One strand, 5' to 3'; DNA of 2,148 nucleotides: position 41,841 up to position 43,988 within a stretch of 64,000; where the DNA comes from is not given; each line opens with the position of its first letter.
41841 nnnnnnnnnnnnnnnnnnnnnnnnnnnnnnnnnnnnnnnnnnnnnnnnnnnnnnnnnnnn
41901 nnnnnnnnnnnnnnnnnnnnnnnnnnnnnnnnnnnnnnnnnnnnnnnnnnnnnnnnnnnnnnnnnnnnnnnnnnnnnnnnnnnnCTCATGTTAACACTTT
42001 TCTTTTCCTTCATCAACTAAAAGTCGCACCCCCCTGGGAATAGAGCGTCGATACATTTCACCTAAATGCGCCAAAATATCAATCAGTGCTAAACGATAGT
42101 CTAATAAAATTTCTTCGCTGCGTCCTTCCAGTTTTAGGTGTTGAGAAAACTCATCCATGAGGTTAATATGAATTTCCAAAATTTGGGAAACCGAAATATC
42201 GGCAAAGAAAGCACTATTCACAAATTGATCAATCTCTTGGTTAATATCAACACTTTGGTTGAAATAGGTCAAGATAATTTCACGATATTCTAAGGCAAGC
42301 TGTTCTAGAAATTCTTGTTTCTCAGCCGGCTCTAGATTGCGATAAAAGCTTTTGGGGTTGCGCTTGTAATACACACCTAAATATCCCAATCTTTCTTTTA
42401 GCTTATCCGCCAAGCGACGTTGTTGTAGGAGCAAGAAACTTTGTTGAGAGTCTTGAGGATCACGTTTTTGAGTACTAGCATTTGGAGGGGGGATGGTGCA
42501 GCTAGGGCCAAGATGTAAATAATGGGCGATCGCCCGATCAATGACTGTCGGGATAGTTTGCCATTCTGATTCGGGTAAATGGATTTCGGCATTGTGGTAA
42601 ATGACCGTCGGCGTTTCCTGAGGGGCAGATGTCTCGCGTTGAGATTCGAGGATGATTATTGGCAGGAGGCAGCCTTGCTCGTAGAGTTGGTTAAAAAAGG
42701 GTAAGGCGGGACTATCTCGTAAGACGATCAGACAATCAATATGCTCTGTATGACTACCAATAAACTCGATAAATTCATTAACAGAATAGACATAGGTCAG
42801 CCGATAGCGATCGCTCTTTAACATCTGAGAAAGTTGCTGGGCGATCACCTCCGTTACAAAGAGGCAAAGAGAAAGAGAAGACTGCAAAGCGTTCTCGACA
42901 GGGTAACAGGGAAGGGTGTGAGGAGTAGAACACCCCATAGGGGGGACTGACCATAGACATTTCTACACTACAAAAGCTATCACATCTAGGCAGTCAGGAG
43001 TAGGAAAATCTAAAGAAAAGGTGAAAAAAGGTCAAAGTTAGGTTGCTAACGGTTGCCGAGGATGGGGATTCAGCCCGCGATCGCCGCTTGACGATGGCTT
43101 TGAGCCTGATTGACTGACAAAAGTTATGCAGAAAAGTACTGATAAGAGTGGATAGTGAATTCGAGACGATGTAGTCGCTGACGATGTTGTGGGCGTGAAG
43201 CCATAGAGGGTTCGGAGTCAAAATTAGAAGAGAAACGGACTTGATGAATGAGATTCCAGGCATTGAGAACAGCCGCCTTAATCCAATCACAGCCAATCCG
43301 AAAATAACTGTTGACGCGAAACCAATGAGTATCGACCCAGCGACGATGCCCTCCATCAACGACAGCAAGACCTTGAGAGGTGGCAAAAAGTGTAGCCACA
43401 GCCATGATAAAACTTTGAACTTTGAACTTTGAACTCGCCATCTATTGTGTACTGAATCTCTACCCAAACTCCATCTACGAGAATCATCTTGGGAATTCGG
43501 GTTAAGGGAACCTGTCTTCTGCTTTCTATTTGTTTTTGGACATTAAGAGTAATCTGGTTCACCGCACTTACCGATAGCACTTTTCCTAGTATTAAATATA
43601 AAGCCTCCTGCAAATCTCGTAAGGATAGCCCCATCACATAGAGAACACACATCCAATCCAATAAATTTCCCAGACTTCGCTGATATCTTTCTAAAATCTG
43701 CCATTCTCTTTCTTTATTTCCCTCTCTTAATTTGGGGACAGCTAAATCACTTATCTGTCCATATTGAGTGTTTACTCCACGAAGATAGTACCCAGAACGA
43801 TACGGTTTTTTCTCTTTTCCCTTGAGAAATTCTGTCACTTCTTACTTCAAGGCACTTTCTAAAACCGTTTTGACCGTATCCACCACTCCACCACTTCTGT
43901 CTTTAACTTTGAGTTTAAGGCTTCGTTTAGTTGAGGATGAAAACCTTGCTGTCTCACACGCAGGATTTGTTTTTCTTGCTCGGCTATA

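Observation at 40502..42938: IS insertion at the last codons of kaiA separates kaiA from kaiBC and rewrites the KaiA C-terminus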

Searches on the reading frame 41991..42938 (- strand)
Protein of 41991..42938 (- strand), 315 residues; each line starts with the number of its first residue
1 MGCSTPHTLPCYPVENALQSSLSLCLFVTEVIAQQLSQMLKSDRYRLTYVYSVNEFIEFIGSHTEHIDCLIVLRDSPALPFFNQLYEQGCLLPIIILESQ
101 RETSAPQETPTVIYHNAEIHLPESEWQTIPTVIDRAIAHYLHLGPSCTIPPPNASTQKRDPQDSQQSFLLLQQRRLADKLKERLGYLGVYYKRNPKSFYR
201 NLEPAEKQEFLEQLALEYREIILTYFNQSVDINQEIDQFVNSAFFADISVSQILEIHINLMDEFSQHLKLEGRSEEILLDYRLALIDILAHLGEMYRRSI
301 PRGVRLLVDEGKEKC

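Call 4: search_protein_families(library=ncbifam, proteins=[window:41991-42938:-])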
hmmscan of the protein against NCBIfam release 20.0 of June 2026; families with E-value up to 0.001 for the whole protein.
window:41991-42938:- (315 aa): 0 families

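Call 5: search_protein_families(library=pfam, proteins=[window:41991-42938:-])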
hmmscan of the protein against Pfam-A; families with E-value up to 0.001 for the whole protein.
window:41991-42938:- (315 aa): 2 families
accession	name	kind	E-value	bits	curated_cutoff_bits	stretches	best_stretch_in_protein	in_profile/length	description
PF07688.17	KaiA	-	4.4e-63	211.3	22.2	1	182-302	1-121/122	KaiA C-terminal domain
PF21714.3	KaiA_N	-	3.8e-40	137.3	27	1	22-145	1-125/125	Circadian clock protein KaiA, N-terminal domain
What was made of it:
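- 42032..42938 (-): Native part of kaiA: codons 1-302 plus the first base of codon 303. Pfam KaiA_N covers residues 22-145 and the KaiA C-terminal domain covers 182-302 (call 5).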

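Call 12: list_cluster_members(proteins=[P0001, window:41994-42938:-, window:40680-41984:-])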
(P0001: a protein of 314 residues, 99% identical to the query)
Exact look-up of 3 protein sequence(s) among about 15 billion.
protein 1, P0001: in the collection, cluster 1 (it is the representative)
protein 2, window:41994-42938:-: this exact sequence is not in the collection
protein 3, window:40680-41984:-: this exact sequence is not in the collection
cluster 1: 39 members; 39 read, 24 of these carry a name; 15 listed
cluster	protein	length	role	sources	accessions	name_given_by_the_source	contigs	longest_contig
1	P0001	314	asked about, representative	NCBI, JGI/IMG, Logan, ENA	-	circadian clock protein KaiA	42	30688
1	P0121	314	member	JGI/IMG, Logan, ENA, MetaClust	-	circadian clock protein KaiA | \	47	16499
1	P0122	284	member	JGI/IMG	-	circadian clock protein KaiA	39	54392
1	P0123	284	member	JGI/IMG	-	circadian clock protein KaiA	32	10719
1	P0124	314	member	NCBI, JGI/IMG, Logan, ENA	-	circadian clock protein KaiA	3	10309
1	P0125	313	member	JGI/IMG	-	circadian clock protein KaiA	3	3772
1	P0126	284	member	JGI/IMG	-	circadian clock protein KaiA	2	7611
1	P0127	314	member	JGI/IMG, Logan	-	circadian clock protein KaiA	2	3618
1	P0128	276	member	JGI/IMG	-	circadian clock protein KaiA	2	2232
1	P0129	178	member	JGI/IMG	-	circadian clock protein KaiA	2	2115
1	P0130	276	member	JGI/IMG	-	circadian clock protein KaiA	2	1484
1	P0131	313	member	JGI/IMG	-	circadian clock protein KaiA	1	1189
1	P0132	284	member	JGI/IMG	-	circadian clock protein KaiA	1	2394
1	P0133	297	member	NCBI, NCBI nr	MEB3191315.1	MAG: circadian clock protein KaiA [Snowella sp.] | circadian clock protein KaiA [Snowella sp.]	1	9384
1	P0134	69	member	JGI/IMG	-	hypothetical protein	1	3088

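Call 66: predict_structure(alignment_id=A4)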
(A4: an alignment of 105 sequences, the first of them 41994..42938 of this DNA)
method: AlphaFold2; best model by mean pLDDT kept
length: 315 residues; sequences in the alignment: 105
mean_pLDDT: 79.2   pTM: 0.51
mean pLDDT of the five models: 79.2, 78.7, 76.5, 75.5, 75.1
residues with pLDDT >= 90: 165; 70-90: 51; 50-70: 50; < 50: 49
segments of 3 or more residues with pLDDT < 50: 9-18, 145-163, 182-189, 305-307, 313-315
pLDDT, mean of each block of 10 residues (from residue 1): 55 48 96 96 94 96 92 91 83 92 55 72 96 90 52 42 51 57 48 77 95 98 94 96 93 96 96 91 94 84 53 49
secondary structure, 60 per line:
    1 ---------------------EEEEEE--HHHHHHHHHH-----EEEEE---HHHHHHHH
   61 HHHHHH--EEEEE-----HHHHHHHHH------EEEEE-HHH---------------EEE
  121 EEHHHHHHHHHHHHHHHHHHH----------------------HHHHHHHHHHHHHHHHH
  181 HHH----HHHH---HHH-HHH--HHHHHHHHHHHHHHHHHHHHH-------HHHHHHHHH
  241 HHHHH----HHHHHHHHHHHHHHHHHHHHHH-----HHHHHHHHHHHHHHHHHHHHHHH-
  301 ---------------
elements in order: E22-27 H30-39 E45-49 H53-66 E69-73 H79-87 E94-98 E118-122 H123-141 H164-183 H188-191 H204-224 H232-245 H250-271 H277-299

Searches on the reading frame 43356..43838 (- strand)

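Call 51: search_protein_families(library=ncbifam, proteins=[window:43356-43838:-], max_evalue=0.00001)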
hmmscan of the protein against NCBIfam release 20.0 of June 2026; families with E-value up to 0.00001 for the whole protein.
window:43356-43838:- (160 aa): 1 family
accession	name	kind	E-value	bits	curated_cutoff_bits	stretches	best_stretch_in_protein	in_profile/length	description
NF033543.2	transpos_IS256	equivalog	8.9e-21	74.2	150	1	8-129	14-134/338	IS256 family transposase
